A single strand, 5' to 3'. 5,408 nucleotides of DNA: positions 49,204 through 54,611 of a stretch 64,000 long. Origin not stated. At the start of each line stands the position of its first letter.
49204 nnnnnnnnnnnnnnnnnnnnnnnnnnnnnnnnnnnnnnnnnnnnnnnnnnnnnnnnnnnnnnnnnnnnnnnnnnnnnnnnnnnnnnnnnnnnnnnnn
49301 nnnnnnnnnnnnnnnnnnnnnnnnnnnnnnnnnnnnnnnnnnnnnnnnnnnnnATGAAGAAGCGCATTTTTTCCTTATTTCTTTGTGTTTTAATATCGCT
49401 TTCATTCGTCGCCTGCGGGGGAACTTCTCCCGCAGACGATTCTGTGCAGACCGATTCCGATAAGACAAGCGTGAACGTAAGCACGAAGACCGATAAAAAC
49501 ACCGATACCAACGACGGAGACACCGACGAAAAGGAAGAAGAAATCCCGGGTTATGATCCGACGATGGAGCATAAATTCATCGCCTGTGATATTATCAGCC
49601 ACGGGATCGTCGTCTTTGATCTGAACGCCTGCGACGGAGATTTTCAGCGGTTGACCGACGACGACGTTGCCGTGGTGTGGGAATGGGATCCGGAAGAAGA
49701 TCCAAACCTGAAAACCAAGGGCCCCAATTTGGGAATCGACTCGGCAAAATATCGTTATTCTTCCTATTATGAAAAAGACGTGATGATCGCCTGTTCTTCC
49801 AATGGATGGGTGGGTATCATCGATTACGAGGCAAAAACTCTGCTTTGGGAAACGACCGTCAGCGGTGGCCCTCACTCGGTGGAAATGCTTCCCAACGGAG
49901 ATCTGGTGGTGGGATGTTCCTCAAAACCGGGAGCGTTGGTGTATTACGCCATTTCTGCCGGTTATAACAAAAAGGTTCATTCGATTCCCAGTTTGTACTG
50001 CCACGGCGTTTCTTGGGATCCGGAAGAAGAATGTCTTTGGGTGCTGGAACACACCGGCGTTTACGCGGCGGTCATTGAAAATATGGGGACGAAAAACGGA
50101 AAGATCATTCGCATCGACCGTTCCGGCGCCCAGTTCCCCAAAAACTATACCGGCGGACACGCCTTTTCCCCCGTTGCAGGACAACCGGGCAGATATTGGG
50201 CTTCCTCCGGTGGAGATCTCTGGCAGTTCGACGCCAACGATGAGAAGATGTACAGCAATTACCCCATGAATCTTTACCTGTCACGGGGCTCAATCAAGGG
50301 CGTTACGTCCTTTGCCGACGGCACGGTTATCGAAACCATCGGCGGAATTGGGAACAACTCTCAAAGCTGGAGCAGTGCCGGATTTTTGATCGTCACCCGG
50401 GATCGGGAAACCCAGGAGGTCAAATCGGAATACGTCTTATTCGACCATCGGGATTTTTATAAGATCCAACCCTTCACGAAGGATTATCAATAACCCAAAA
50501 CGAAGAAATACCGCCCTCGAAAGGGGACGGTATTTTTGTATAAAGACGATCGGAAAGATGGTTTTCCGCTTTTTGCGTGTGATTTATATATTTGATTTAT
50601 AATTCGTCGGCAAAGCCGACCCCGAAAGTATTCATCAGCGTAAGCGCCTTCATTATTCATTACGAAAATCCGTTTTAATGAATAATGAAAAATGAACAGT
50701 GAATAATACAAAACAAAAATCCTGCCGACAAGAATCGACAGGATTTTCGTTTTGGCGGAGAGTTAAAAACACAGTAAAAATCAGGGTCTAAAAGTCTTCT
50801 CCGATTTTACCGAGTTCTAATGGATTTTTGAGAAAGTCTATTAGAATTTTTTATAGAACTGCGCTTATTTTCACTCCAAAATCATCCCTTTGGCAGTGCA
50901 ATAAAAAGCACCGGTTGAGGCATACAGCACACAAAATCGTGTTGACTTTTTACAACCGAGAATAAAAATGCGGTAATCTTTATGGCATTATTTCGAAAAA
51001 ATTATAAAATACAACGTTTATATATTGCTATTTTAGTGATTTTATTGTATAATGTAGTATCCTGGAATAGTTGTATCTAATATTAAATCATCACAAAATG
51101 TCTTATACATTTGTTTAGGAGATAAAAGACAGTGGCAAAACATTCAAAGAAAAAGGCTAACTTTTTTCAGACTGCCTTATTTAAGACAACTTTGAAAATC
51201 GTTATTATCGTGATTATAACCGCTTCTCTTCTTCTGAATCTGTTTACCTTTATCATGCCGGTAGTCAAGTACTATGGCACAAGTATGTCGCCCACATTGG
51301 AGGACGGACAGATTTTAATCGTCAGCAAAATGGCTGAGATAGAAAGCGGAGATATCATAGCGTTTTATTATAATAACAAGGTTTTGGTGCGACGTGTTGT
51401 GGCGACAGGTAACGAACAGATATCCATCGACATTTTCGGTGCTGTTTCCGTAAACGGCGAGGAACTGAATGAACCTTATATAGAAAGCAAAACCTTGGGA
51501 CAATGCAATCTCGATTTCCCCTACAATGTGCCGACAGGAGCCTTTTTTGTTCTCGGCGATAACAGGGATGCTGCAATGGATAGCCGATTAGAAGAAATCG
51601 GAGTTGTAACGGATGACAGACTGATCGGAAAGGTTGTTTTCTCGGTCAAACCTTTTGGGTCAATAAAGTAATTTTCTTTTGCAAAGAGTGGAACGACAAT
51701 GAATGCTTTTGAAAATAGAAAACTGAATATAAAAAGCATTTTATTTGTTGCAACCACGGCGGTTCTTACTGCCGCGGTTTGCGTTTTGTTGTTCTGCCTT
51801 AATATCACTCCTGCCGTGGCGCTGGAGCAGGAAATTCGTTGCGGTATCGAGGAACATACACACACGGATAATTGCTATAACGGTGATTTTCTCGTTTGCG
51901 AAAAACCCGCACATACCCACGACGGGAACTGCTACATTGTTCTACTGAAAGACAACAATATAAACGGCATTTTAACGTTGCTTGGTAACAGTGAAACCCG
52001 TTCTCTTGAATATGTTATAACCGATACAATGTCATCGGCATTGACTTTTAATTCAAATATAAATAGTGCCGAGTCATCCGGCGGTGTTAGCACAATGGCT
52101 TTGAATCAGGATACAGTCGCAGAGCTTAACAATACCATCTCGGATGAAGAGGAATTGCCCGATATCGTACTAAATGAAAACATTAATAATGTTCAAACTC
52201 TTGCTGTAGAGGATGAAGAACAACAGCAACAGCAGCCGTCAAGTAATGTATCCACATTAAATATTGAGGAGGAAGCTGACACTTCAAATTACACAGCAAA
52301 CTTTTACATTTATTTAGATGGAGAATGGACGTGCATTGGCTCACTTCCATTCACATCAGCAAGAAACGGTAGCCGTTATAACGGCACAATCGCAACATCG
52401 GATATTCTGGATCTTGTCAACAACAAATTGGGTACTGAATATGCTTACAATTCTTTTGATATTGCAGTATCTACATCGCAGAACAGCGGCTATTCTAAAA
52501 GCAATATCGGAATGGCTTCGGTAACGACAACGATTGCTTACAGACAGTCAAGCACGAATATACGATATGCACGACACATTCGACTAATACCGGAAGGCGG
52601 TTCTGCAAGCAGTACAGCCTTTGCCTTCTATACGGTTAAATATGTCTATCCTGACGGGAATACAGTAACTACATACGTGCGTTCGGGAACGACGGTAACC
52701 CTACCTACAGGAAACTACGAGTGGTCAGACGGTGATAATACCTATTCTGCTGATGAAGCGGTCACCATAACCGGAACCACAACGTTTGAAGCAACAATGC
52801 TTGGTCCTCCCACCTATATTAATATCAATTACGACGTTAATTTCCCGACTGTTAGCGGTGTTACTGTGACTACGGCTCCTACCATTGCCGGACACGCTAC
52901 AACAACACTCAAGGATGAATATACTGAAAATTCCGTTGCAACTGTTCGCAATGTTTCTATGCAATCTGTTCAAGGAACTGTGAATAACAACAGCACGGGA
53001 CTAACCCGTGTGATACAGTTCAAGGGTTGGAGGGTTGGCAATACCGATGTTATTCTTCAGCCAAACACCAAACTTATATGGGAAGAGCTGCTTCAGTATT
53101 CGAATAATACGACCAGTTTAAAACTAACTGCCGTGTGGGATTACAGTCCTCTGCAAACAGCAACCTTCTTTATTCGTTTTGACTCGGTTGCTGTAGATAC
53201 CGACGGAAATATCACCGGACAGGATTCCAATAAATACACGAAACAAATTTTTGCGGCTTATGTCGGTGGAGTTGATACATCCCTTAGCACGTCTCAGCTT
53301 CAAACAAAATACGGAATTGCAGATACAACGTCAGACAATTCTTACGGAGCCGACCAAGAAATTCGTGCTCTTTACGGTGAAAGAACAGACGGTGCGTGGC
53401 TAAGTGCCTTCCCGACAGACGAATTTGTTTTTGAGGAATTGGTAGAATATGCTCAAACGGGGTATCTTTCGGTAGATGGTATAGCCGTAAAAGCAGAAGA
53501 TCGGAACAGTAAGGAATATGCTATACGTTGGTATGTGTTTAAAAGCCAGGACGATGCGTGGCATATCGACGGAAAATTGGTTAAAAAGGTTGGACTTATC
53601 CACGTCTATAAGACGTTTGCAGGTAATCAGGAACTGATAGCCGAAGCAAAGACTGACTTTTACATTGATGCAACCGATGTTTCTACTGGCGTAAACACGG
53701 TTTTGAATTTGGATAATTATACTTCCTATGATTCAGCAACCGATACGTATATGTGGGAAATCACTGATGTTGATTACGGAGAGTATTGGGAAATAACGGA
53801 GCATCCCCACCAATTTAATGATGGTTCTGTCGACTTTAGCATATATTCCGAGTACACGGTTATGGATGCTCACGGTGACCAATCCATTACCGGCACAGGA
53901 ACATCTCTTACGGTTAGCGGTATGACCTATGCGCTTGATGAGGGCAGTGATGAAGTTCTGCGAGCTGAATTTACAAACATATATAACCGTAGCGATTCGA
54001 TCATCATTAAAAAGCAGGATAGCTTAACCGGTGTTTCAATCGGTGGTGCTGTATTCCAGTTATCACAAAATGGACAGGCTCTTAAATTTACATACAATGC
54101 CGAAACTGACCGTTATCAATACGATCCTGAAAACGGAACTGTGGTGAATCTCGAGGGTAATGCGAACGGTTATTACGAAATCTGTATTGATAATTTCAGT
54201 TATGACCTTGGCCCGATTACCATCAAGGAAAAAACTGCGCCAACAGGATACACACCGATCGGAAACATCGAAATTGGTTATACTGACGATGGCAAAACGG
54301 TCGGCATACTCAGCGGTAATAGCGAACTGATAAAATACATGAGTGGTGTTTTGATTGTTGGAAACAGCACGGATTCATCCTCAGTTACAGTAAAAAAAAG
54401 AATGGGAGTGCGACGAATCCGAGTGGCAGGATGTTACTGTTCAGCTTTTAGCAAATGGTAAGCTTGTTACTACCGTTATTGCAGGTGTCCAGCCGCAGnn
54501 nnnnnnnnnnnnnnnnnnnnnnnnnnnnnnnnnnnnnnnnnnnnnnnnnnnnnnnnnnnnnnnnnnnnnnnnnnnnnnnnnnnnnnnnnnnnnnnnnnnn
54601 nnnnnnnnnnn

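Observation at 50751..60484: AT-rich ~9.7 kb island inserted into the 3' end of tRNA-Ser(CGA), bounded by a 15 bp direct repeat, carrying a complete sortase-pilus locus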

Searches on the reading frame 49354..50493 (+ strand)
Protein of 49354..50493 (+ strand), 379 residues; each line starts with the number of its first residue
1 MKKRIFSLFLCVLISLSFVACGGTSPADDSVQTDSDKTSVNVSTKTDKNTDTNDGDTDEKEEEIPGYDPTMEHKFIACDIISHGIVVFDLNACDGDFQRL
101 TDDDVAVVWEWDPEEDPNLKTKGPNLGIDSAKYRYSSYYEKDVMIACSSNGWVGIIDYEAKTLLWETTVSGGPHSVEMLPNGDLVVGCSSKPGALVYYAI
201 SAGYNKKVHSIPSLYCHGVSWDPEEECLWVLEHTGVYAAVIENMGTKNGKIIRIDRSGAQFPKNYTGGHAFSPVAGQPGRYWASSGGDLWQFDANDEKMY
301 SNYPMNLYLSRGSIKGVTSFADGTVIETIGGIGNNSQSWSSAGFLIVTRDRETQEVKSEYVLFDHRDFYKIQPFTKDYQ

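Call 11: find_encoding_contigs(protein=window:49354-50493:+, flank=10000, max_places=10)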
Protein window:49354-50493:+ (379 aa): 7 contigs read that carry it; 6 places shown.
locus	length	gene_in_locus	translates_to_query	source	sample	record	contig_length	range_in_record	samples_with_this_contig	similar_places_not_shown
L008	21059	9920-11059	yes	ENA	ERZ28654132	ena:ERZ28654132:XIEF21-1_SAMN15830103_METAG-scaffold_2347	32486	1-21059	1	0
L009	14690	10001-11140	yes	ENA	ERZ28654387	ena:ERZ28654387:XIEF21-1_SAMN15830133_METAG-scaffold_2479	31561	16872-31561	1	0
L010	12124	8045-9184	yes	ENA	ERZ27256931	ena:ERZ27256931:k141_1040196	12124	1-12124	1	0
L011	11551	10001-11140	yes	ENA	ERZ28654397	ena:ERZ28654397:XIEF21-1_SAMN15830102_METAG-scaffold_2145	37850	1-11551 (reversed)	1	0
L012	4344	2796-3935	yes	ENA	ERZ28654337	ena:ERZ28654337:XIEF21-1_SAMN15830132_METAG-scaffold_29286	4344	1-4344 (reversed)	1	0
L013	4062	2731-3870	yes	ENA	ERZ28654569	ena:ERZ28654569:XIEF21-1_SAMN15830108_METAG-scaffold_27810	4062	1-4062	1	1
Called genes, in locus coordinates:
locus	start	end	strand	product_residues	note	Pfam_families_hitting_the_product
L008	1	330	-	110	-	?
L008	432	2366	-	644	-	PF02922:CBM_48, PF00128:Alpha-amylase, PF02806:Alpha-amylase_C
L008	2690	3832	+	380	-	PF22020:RlmL_1st, PF02926:THUMP, PF01170:UPF0020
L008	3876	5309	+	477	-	PF20138:DUF6528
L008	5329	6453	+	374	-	PF20138:DUF6528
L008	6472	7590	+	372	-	PF20138:DUF6528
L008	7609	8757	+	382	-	PF20138:DUF6528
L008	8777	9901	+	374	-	PF20138:DUF6528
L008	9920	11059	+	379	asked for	PF20138:DUF6528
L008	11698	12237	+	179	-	PF10502:Peptidase_S26, PF00717:Peptidase_S24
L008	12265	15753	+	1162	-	PF05738:Cna_B, PF17802:SpaA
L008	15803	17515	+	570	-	PF17802:SpaA, PF00746:Gram_pos_anchor (weak)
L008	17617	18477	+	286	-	PF04203:Sortase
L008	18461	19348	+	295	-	PF05738:Cna_B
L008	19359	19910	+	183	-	PF04203:Sortase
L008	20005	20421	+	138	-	PF20648:DUF6809, PF00589:Phage_integrase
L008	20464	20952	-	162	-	PF20185:DUF6548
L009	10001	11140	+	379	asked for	PF20138:DUF6528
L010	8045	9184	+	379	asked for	PF20138:DUF6528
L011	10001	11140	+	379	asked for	PF20138:DUF6528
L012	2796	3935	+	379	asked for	PF20138:DUF6528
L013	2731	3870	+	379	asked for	PF20138:DUF6528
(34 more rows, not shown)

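Call 41: search_protein_families(library=ncbifam, proteins=[L008:12265-15753:+], max_evalue=0.001)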
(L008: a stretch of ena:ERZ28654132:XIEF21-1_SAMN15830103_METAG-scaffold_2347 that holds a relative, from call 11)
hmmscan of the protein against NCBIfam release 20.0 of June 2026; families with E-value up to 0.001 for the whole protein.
L008:12265-15753:+ (1162 aa): 0 families

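Call 80: search_solved_structures(query=L008:12265-15753:+, max_evalue=0.01)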
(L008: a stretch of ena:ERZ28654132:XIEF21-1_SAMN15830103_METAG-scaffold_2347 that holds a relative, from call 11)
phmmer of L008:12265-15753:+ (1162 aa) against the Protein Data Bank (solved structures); distinct sequences matched with E-value up to 0.01: 6.
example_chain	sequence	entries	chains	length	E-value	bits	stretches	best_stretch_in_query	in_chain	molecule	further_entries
1d2p_A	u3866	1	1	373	8.4e-07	30.5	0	906-973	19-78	COLLAGEN ADHESIN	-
8kb2_A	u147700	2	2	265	4.4e-05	24.7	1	770-856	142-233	LPXTG-motif cell wall anchor domain protein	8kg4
8kcl_A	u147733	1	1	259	4.5e-05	24.7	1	770-856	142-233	LPXTG-motif cell wall anchor domain protein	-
8w5b_A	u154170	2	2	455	0.00012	23.3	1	770-856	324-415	LPXTG-motif cell wall anchor domain protein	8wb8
8bdw_A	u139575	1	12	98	0.00012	23.3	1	1014-1099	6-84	Cell surface adherence protein,collagen-binding domain, LPXTG-motif cell wall anchor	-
1d2o_A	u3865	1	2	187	0.00026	22.2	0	905-976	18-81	COLLAGEN ADHESIN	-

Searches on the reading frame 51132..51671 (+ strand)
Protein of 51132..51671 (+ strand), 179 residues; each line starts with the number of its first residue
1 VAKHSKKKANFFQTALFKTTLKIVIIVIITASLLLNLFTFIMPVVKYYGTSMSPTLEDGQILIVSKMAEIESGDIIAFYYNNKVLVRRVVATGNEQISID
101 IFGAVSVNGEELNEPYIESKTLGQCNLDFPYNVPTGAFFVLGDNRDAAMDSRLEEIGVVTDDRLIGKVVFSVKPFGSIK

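Call 7: search_protein_families(library=pfam, proteins=[window:51132-51671:+], max_evalue=0.01)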
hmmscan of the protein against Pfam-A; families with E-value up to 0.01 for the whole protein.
window:51132-51671:+ (179 aa): 2 families
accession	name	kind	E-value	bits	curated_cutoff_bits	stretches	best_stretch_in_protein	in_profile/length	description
PF10502.14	Peptidase_S26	-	6.5e-28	98.2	22.9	1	23-171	4-166/168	Signal peptidase, peptidase S26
PF00717.28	Peptidase_S24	-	2.9e-08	33.9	23.3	1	45-94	38-87/116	Peptidase S24-like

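Call 41: search_protein_families(library=ncbifam, proteins=[window:51132-51671:+], max_evalue=0.001)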
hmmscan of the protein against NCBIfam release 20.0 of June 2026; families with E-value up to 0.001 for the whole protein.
window:51132-51671:+ (179 aa): 6 families
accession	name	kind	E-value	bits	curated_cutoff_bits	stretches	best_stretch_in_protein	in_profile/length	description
TIGR02227.1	sigpep_I_bact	equivalog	2.5e-31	108.7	47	1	24-175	4-161/162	signal peptidase I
TIGR02228.1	sigpep_I_arch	equivalog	1.4e-08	34.7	51.85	1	19-95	5-88/158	signal peptidase I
TIGR02754.1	sod_Ni_protease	equivalog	1.8e-08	34.7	63.25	0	135-169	57-89/90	nickel-type superoxide dismutase maturation protease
NF008114.0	PRK10861.1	equivalog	1.1e-06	28.2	277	1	131-169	262-298/324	signal peptidase I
NF046067.1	SigPepSipWBacil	equivalog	0.00031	20.4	190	1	9-90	5-90/189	signal peptidase I SipW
NF007621.2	PRK10276.1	subfamily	0.00099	19.1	110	0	44-92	31-80/115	translesion error-prone DNA polymerase V autoproteolytic subunit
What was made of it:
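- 51132..51671 (+): SipA/LepA-like signal-peptidase homologue. The catalytic Ser is present, but the catalytic Lys is replaced by Arg. Peptidase_S26 6.5e-28 (call 7); TIGR02227 (call 41).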

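Call 42: search_solved_structures(query=window:51132-51671:+, show_alignments=3)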
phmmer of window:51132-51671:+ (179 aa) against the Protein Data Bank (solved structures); distinct sequences matched with E-value up to 0.001: 6.
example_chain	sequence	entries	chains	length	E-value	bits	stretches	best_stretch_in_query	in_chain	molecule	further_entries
4wvg_A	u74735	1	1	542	7.6e-12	48.8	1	47-178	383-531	Maltose-binding periplasmic protein,Signal peptidase IB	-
4nv4_A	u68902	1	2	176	1.1e-11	48.3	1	48-174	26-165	Signal peptidase I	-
4n31_A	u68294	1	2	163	4.6e-11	46.2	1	40-168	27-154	SipA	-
4wvh_A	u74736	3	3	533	7.6e-11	45.5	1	47-171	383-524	Maltose-binding periplasmic protein,Signal peptidase IB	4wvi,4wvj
4k8w_A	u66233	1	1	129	1e-10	45.1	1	51-168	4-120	LepA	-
4me8_A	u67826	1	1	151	1.4e-07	34.9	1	48-175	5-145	Signal peptidase I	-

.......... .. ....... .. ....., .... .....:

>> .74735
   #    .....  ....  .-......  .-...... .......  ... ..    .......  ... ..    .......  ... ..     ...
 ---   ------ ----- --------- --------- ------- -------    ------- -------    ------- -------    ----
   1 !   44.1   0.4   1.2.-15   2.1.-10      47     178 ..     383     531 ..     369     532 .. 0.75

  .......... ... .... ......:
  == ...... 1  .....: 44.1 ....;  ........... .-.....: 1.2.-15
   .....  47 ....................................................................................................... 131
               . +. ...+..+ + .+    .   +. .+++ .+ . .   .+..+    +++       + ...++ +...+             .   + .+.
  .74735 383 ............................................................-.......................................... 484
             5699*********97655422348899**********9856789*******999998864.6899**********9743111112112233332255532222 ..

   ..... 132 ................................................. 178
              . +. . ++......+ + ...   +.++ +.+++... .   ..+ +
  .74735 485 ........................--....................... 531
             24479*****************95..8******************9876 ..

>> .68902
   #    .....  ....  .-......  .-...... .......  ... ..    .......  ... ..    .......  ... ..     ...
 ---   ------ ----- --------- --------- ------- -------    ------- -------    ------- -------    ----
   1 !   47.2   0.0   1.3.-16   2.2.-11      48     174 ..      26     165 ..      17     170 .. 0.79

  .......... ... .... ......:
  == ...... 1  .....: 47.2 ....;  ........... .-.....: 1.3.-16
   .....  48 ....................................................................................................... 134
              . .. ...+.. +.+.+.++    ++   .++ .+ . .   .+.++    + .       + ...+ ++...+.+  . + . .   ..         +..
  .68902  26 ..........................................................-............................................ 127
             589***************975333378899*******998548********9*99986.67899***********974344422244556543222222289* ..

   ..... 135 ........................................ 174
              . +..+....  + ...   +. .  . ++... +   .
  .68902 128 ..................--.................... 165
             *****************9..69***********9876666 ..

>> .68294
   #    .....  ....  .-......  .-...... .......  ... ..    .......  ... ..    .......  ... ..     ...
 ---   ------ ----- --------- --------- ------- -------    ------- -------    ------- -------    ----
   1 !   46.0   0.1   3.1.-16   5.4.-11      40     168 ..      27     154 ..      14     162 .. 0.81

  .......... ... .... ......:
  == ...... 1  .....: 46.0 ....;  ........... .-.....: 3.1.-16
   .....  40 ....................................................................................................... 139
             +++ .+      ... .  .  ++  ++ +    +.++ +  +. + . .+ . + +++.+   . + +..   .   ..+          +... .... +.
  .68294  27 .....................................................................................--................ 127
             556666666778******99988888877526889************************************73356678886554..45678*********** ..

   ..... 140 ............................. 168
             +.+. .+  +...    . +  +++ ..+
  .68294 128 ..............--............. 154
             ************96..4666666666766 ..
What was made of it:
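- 51132..51671 (+): Alignment to SpsB and SipA shows SMSPT kept and YVKRVIG changed to LVRRVVA (call 42).
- On SipA/LepA-type pilus chaperone: It has the S26 fold and lies in the cluster (calls 7, 42).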

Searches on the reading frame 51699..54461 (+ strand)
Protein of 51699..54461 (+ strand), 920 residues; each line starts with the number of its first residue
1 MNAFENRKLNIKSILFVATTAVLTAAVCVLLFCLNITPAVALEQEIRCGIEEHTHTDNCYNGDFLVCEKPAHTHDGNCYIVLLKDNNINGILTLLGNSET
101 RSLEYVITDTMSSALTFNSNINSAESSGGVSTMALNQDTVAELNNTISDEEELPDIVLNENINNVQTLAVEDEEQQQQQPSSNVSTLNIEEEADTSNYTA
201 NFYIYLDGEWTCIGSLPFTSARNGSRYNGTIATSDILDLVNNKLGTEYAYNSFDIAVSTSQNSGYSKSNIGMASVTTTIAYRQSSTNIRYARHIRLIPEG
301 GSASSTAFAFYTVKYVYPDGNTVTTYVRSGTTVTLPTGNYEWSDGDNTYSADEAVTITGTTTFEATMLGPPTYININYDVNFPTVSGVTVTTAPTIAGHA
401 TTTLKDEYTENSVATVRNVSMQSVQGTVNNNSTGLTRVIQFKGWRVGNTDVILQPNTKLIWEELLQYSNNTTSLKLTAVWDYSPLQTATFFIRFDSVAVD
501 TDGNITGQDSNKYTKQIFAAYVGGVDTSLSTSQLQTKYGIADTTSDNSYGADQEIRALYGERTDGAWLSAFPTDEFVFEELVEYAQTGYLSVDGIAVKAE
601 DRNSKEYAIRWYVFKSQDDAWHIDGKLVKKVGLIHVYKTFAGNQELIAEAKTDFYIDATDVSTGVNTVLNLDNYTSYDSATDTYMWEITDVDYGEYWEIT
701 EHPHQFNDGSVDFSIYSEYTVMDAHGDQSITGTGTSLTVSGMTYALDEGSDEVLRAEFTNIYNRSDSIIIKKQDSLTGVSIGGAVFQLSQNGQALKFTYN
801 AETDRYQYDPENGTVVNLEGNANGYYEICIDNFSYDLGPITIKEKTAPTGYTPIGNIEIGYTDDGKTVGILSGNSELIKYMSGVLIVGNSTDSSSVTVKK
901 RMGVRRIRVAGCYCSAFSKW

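Call 7: search_protein_families(library=pfam, proteins=[window:51699-54461:+], max_evalue=0.01)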
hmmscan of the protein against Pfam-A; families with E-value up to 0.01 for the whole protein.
window:51699-54461:+ (920 aa): 1 family
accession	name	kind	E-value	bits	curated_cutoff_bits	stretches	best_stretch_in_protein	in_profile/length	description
PF17802.7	SpaA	-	0.00012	22.7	23.1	1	767-868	2-83/91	Prealbumin-like fold domain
